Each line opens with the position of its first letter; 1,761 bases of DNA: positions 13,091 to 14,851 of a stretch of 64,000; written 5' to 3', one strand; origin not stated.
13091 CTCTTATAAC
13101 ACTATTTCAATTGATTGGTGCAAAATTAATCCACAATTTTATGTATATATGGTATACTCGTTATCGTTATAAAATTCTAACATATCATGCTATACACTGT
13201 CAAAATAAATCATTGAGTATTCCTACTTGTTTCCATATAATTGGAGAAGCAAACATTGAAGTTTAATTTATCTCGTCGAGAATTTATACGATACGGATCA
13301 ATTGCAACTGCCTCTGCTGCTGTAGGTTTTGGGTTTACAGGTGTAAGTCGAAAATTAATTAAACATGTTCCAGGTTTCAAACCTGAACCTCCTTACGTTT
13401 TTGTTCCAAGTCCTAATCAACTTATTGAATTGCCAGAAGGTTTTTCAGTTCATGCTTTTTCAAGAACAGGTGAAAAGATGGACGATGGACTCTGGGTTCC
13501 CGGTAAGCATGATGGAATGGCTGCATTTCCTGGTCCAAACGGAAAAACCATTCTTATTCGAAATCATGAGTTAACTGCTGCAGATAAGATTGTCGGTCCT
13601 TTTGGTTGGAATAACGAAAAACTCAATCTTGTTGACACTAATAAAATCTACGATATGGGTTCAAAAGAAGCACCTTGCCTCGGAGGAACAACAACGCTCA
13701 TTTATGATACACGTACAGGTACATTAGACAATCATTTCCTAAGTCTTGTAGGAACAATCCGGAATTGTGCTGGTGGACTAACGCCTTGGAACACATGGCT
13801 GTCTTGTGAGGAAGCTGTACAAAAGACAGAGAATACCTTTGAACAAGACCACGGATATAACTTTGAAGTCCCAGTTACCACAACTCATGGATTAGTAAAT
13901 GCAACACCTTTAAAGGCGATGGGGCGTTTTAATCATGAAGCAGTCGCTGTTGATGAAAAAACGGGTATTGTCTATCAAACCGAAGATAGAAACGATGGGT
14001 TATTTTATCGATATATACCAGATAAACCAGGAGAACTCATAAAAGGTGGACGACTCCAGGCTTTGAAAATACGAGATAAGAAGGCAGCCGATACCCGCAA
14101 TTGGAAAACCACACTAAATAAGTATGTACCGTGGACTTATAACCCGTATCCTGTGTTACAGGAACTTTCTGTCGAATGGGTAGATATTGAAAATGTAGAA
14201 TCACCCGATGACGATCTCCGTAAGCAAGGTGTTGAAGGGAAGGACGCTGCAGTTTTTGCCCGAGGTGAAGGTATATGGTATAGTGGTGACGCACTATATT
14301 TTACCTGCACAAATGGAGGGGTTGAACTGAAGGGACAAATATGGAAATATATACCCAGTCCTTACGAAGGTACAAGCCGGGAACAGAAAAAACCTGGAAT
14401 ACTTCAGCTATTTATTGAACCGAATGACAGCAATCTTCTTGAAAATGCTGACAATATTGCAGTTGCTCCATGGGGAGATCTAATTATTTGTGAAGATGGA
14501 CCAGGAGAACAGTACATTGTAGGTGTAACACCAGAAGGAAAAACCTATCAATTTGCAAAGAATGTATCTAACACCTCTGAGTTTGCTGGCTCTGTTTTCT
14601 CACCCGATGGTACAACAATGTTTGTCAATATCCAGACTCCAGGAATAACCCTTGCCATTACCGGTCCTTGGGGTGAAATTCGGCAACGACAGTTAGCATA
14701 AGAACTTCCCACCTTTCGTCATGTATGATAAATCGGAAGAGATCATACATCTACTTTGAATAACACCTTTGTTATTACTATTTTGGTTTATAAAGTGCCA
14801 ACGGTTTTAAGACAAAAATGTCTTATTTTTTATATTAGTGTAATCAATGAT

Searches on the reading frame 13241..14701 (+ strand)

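Call 3: search_protein_families(library=pfam, proteins=[window:13241-14701:+], max_evalue=1)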
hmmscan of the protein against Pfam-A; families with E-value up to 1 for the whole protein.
window:13241-14701:+ (486 aa): 4 families
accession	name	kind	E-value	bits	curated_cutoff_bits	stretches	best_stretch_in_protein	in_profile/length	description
PF05787.19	PhoX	-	3.5e-82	277.7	24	1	55-468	7-515/515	Alkaline phosphatase PhoX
PF17885.6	Smoa_sbd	-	0.018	15.6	25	0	266-301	72-107/108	Styrene monooxygenase A putative substrate binding domain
PF06079.17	Apyrase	-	0.17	11.6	27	1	186-273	21-105/291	Apyrase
PF10518.14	TAT_signal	-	0.22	12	22.7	1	9-29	1-21/21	TAT (twin-arginine translocation) pathway signal sequence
